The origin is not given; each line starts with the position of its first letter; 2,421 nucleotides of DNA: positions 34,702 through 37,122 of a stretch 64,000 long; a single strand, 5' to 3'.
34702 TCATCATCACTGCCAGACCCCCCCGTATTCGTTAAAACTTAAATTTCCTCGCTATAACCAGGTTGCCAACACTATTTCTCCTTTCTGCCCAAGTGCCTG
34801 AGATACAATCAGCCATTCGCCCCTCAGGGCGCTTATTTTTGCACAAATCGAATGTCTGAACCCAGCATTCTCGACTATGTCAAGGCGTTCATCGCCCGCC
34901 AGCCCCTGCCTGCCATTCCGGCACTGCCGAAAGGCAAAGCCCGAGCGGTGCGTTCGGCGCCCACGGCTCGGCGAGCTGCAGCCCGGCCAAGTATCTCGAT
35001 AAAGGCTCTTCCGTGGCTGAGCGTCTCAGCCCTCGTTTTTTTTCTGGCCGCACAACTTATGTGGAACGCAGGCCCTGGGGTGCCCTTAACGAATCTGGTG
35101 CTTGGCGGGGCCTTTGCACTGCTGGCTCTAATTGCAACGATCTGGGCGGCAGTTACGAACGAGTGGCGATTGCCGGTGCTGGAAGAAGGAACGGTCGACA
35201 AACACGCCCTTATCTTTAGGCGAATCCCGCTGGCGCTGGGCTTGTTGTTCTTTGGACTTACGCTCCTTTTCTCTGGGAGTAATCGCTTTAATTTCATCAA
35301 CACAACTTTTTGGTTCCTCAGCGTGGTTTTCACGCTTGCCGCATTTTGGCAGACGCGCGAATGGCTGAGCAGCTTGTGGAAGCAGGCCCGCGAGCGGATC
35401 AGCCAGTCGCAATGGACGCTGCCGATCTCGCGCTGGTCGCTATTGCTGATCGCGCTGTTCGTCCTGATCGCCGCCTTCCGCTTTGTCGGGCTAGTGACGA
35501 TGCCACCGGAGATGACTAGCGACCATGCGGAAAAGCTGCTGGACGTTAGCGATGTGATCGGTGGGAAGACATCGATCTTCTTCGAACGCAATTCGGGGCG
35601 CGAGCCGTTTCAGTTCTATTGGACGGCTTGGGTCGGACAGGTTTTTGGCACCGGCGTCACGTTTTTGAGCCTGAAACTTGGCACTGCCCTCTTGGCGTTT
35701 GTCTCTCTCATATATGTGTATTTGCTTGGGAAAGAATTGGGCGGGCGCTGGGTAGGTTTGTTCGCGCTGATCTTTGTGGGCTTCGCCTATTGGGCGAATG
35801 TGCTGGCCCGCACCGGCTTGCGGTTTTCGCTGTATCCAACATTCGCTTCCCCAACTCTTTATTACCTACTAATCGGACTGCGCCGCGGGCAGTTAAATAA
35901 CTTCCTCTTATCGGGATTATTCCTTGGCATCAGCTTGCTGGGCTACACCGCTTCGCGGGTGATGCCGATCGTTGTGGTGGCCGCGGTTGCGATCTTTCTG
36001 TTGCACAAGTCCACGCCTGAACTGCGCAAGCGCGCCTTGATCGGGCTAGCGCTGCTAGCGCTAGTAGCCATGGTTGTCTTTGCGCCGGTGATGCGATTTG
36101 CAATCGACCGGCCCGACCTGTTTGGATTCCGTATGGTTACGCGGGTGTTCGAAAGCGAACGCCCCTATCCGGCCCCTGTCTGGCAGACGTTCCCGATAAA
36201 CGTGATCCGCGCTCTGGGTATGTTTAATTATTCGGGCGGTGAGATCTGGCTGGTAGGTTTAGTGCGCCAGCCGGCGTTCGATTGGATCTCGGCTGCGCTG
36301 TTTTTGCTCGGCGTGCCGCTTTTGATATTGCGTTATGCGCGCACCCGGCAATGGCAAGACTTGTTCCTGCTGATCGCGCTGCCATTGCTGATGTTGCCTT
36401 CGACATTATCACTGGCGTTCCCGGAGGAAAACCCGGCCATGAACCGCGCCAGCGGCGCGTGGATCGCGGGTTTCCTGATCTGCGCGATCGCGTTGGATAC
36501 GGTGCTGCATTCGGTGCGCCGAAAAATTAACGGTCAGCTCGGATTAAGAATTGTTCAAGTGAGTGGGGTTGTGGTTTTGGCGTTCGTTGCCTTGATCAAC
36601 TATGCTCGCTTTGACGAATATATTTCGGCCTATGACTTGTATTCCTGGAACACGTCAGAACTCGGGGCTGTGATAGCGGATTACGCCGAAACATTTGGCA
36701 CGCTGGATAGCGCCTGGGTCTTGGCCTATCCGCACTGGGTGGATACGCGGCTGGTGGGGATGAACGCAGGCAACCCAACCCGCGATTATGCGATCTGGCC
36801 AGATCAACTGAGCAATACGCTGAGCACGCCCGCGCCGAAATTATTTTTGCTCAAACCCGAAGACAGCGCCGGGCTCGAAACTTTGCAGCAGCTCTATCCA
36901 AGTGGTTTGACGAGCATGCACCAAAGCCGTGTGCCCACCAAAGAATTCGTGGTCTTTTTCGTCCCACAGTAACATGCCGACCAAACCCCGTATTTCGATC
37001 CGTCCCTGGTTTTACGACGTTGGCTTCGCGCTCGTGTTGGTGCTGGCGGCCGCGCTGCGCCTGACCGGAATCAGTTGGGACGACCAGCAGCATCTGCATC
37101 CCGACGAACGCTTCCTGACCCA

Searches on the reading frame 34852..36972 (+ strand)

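Call 64: search_protein_families(library=pfam, proteins=[window:34852-36972:+], max_evalue=0.00001)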
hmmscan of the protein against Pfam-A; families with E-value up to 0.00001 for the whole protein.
window:34852-36972:+ (706 aa): 1 family
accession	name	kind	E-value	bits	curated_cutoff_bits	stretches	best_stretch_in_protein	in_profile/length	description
PF13231.12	PMT_2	-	6.2e-10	40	26.1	1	252-414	3-158/160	Dolichyl-phosphate-mannose-protein mannosyltransferase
